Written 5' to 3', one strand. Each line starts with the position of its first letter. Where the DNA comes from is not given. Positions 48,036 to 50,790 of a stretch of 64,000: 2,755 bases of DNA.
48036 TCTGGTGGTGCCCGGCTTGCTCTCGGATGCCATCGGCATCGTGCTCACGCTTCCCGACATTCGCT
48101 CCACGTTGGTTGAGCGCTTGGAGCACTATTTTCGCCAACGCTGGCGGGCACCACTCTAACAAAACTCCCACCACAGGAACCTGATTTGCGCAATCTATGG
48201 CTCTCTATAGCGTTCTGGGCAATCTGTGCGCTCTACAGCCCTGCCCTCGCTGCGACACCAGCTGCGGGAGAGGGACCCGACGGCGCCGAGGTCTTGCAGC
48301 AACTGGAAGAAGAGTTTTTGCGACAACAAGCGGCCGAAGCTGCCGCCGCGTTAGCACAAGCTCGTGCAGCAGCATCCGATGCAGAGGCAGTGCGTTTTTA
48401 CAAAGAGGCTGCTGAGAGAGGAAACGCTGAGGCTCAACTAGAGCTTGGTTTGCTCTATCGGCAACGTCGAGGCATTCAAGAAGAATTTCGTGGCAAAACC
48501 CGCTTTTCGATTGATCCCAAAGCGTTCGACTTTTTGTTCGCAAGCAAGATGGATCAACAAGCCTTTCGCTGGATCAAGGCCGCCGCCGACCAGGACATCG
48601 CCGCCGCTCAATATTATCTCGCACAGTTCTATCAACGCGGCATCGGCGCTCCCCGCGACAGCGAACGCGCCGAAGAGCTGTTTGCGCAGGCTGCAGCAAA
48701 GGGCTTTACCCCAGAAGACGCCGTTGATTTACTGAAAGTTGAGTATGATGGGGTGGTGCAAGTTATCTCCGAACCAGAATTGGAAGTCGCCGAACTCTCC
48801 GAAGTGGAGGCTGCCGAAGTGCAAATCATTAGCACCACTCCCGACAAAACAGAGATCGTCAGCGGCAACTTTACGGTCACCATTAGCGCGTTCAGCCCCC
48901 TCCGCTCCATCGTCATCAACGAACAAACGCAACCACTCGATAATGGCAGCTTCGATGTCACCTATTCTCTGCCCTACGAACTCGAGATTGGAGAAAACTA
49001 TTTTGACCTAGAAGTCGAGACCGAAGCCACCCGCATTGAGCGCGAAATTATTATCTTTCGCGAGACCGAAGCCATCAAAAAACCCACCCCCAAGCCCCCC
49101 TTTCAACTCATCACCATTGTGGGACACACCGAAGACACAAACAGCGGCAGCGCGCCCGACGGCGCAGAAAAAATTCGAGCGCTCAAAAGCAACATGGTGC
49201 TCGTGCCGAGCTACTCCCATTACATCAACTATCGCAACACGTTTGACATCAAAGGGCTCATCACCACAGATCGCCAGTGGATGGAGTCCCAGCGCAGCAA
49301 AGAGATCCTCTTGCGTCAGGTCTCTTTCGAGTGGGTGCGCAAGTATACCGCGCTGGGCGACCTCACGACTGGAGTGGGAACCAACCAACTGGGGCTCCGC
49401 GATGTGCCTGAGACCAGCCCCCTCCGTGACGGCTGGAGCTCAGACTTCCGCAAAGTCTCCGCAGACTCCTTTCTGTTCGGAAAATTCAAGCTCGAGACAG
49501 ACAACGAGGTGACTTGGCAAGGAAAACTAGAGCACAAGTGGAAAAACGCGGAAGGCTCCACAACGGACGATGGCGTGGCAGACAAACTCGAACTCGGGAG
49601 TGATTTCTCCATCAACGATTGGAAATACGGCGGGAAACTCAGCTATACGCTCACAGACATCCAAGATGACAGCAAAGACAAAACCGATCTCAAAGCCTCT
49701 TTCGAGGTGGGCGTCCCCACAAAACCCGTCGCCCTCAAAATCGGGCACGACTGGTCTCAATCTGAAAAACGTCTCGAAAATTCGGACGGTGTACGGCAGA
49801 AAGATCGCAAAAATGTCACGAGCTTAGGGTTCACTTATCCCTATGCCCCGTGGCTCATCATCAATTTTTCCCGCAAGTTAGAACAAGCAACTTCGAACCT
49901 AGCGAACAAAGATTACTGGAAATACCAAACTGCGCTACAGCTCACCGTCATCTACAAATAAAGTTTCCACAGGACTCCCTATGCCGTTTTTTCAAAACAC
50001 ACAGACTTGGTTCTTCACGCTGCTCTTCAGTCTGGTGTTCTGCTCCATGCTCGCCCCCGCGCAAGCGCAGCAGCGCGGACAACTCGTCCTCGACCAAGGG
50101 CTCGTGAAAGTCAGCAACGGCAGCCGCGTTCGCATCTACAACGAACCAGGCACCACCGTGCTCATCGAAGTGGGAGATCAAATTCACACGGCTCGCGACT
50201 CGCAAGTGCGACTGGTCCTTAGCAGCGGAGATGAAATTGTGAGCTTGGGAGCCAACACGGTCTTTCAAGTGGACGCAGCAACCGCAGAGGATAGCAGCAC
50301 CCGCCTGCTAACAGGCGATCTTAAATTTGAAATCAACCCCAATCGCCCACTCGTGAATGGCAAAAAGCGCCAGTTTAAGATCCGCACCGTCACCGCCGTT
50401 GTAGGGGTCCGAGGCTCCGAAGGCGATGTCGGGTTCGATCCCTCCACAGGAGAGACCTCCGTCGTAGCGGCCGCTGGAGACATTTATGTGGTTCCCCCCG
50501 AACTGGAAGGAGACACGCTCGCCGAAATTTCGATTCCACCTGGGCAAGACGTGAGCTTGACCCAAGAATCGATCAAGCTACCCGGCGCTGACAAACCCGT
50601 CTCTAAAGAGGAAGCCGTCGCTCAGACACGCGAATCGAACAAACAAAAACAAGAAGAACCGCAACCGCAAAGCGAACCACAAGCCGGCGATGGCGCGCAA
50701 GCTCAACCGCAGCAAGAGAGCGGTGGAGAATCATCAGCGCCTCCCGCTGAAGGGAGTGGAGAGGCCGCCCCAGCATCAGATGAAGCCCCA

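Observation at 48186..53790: Four-gene operon: Sel1-repeat secreted protein, FecR-domain secreted protein, compact CoA ligase and TAL-type ammonia-lyase, with no obvious coumaroyl acceptor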

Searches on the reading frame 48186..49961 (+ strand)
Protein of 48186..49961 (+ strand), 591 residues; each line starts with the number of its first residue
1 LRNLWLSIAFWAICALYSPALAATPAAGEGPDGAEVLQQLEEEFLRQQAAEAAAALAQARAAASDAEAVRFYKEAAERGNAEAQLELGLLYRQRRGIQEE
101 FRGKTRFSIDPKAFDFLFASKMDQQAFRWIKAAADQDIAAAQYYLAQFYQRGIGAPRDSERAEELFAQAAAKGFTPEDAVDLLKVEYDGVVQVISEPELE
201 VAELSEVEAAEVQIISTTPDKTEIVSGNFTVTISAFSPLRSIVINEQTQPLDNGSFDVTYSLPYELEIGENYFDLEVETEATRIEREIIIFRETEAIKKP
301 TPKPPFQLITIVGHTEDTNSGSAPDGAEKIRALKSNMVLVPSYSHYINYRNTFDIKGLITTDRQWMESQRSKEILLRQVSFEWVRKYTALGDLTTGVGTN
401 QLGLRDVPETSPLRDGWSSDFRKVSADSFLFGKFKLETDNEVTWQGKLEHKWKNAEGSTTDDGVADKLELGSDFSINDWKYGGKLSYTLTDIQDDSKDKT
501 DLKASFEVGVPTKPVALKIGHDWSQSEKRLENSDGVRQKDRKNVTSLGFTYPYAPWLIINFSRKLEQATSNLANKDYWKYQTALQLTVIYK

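Call 3: search_protein_families(library=pfam, proteins=[window:48186-49961:+], max_evalue=0.01)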
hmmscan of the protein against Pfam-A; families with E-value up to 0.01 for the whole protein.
window:48186-49961:+ (591 aa): 1 family
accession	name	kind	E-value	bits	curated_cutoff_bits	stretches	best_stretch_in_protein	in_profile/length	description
PF08238.18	Sel1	-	1.9e-07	31.8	30.7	1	139-173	1-35/36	Sel1 repeat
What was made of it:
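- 48186..49961 (+): Exported Sel1-repeat protein with a middle beta-sandwich and a strand-rich C-terminus. A neighbour of the pcl-tal module, not part of it. Pfam Sel1 31.8 bits (call 3).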

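Call 4: search_protein_families(library=ncbifam, proteins=[window:48186-49961:+], max_evalue=0.01)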
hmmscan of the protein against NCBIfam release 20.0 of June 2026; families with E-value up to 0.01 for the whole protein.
window:48186-49961:+ (591 aa): 2 families
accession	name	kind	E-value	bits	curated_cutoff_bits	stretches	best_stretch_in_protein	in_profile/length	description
NF033786.1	phenyl_MerG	equivalog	6.2e-06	26.3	350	1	65-173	85-180/217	phenylmercury resistance protein MerG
NF047621.1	FlgprotMotXVib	equivalog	0.0026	17.2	330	0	126-173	95-142/211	flagellar protein MotX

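Call 16: find_homologous_proteins(query=window:48186-49961:+, max_evalue=0.001)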
Query window:48186-49961:+ (591 aa): 16 proteins with E <= 0.001 among 8000 candidates.
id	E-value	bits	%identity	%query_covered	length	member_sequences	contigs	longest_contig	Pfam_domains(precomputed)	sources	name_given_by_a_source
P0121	0.0e+0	1321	100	100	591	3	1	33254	PF08238.19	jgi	jgi:hypothetical protein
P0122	9.4e-268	908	70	97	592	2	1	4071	PF08238.19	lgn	-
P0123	3.8e-258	876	67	100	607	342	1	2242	PF08238.19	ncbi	-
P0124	4.3e-255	866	67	96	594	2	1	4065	PF08238.19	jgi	jgi:TPR repeat protein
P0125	8.5e-253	858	65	100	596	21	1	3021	PF08238.19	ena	-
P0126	1.8e-249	847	65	100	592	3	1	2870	PF08238.19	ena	-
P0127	3.0e-211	721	67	83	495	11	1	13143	PF08238.19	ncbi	ncbi:MAG: tetratricopeptide repeat protein, partial [Deltaproteobacteria bacterium]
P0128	4.2e-117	410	63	54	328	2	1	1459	PF08238.19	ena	-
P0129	1.7e-109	385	61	50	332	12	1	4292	PF08238.19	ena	-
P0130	7.0e-11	60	31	18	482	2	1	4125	PF23310.2,PF08238.19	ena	-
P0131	3.9e-6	44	31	18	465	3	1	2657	PF08238.19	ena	-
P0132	4.8e-6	44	33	20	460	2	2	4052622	PF08238.19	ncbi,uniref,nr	ncbi:tetratricopeptide repeat protein [Brenneria rubrifaciens]|uniref:Sel1 repeat family protein n=1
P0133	5.6e-6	43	38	10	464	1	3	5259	PF08238.19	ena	-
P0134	3.7e-5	41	32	21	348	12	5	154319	PF08238.19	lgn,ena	-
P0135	6.5e-5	40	49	9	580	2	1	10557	PF08238.19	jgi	jgi:TPR repeat protein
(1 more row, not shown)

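Call 17: find_encoding_contigs(protein=P0127, flank=10000, max_places=4)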
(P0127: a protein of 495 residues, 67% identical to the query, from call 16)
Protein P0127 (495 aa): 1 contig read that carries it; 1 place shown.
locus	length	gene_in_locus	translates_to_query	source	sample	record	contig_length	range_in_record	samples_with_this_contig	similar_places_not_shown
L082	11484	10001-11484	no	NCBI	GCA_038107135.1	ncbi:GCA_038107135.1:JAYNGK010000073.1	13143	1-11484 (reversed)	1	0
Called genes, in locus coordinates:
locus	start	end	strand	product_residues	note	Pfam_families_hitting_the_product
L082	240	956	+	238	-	PF00528:BPD_transp_1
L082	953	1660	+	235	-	PF00528:BPD_transp_1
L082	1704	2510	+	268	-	PF00497:SBP_bac_3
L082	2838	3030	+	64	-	PF04299:FMN_bind_2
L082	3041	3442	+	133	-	PF04299:FMN_bind_2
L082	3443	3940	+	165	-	PF13673:Acetyltransf_10, PF00583:Acetyltransf_1, PF13508:Acetyltransf_7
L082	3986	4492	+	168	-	PF14316:DUF4381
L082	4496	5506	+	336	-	PF00092:VWA, PF06707:DUF1194 (faint), PF13519:VWA_2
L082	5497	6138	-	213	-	PF25182:NonGDSL, PF00657:Lipase_GDSL, PF13472:Lipase_GDSL_2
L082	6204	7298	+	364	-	PF00528:BPD_transp_1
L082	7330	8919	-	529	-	PF00342:PGI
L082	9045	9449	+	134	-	PF00011:HSP20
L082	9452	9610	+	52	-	-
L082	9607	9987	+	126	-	PF04186:FxsA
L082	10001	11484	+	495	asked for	PF08238:Sel1 (faint)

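Call 18: find_encoding_contigs(protein=P0122, flank=10000, max_places=4)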
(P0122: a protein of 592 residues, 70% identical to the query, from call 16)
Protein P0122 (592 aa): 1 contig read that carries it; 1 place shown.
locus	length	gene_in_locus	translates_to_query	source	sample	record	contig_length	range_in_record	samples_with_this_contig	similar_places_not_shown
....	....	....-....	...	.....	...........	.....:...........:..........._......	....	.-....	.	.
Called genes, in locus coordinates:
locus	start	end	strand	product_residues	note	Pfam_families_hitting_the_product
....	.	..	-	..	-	?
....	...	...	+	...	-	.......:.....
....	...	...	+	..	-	-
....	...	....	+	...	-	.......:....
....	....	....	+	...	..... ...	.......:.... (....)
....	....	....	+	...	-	?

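Call 19: find_encoding_contigs(protein=P0124, flank=10000, max_places=4)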
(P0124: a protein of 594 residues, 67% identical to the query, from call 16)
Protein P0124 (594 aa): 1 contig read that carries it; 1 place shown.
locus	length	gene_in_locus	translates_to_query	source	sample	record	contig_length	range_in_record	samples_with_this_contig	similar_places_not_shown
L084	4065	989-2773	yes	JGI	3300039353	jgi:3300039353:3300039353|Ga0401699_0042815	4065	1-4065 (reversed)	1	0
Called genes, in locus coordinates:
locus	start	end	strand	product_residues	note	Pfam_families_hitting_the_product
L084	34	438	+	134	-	PF00011:HSP20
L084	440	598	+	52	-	-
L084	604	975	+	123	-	PF04186:FxsA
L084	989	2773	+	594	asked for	PF08238:Sel1 (weak)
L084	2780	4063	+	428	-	?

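Call 20: find_encoding_contigs(protein=P0129, flank=10000, max_places=4)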
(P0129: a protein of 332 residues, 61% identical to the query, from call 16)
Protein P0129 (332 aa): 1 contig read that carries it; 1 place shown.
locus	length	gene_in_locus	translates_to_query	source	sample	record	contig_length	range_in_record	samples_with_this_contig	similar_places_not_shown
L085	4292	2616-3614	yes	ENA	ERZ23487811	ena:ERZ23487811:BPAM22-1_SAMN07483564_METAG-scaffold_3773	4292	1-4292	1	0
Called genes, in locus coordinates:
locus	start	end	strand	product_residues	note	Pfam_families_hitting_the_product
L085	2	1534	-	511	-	?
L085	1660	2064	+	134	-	PF00011:HSP20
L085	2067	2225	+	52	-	-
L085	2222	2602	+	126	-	PF04186:FxsA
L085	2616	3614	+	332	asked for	PF08238:Sel1 (faint)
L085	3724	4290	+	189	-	?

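Call 27: list_cluster_members(proteins=[P0123, P0127, P0121, P0001])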
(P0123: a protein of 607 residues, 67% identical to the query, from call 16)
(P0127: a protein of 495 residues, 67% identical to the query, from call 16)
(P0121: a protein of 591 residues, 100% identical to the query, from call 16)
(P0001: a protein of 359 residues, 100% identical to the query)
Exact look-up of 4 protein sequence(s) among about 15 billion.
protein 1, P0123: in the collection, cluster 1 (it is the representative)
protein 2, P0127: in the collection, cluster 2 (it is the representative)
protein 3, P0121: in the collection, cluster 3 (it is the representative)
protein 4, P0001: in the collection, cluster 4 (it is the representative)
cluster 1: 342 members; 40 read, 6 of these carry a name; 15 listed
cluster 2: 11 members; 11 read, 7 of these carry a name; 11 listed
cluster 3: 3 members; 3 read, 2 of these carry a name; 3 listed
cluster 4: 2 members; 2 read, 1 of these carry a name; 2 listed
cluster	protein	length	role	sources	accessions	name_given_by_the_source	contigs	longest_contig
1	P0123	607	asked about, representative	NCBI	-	-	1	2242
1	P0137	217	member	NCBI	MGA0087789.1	MAG: tetratricopeptide repeat protein, partial [bacterium]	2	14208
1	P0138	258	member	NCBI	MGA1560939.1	MAG: hypothetical protein ACO390_18200, partial [bacterium]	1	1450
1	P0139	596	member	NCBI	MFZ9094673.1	MAG: tetratricopeptide repeat protein [bacterium]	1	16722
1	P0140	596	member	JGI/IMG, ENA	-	TPR repeat protein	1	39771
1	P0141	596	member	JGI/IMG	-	TPR repeat protein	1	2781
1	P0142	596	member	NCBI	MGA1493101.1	MAG: tetratricopeptide repeat protein [bacterium]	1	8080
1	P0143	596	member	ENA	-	-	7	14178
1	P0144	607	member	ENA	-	-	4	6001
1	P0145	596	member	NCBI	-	-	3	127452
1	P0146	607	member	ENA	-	-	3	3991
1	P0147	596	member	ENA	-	-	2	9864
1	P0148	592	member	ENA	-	-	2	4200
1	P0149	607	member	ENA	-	-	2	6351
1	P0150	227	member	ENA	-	-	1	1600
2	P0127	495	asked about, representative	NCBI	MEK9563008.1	MAG: tetratricopeptide repeat protein, partial [Deltaproteobacteria bacterium]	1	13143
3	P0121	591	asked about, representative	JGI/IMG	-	hypothetical protein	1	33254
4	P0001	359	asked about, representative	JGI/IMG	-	4-coumarate--CoA ligase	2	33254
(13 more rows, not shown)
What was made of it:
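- Sel1 homologues reach 61-70% identity in eight clusters, one of them with 342 member sequences (calls 16, 27).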

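Call 56: predict_structure(alignment_id=A3)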
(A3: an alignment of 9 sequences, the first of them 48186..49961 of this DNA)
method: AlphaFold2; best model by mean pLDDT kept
length: 591 residues; sequences in the alignment: 9
mean_pLDDT: 52.0   pTM: 0.32
mean pLDDT of the five models: 52.0, 51.9, 50.1, 46.1, 42.2
residues with pLDDT >= 90: 1; 70-90: 157; 50-70: 146; < 50: 287
segments of 3 or more residues with pLDDT < 50: 15-35, 105-109, 181-231, 233-237, 256-258, 265-271, 279-285, 287-464
pLDDT, mean of each block of 10 residues (from residue 1): 55 43 33 48 69 78 77 82 83 69 51 57 84 87 86 79 87 71 38 25 25 33 44 48 71 55 48 52 45 35 26 25 32 22 26 25 28 29 28 25 25 27 30 41 46 39 50 55 61 55 66 62 70 62 73 68 75 66 72 49
secondary structure, 60 per line:
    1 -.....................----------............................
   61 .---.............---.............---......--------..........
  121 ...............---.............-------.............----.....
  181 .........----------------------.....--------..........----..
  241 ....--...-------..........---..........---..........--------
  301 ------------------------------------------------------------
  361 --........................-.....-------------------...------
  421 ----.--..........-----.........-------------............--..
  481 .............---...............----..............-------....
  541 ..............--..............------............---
elements in order: H2-22 H33-61 H65-77 H81-93 H97-102 H111-135 H139-151 H159-171 H176-189 E212-216 E225-234 E239-244 E247-249 E257-266 E270-279 E283-292 H363-386 H388-392 E428-437 E443-451 E465-476 E479-493 E497-511 E516-529 E537-554 E557-570 E577-588
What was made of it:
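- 48186..49961 (+): Low-confidence model (call 56).
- Checked: The C-terminal 160 residues of the Sel1 protein are predicted as long antiparallel strands, but the model is poor (mean pLDDT 52, call 56).
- Tried and rejected: Structure prediction of the Sel1 protein from a 9-sequence alignment: mean pLDDT 52, too poor for a fold search, so none was run (call 56).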

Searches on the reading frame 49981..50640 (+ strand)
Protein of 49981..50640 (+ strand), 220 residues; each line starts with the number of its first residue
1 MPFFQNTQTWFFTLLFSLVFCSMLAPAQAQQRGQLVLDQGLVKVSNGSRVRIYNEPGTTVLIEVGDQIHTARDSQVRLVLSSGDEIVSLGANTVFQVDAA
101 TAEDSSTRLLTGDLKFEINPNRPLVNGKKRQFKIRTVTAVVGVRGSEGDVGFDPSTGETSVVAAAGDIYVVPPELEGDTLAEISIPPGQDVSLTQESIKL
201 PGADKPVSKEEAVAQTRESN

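Call 23: find_related_loci(query=A2, collection=metagenome_contigs, flank=10000)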
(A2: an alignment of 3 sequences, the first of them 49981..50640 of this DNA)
Query A2 (220 aa) in metagenome_contigs; peptide patterns used: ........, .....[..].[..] (x = any residue, [..] = any of these).
600 stretches matched a pattern (row limit reached: there are more); 5 encode a relative of the query (tblastn E <= 1e-3); 5 distinct loci.
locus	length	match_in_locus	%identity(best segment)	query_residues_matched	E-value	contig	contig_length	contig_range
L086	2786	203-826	72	10-217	9e-102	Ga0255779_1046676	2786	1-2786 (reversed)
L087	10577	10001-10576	68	25-214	4e-83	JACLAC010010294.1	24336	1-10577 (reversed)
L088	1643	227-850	54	10-219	9e-75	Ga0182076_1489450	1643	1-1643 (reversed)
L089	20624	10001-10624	54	10-219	4e-71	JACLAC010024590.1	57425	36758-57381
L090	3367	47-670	54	10-219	1e-70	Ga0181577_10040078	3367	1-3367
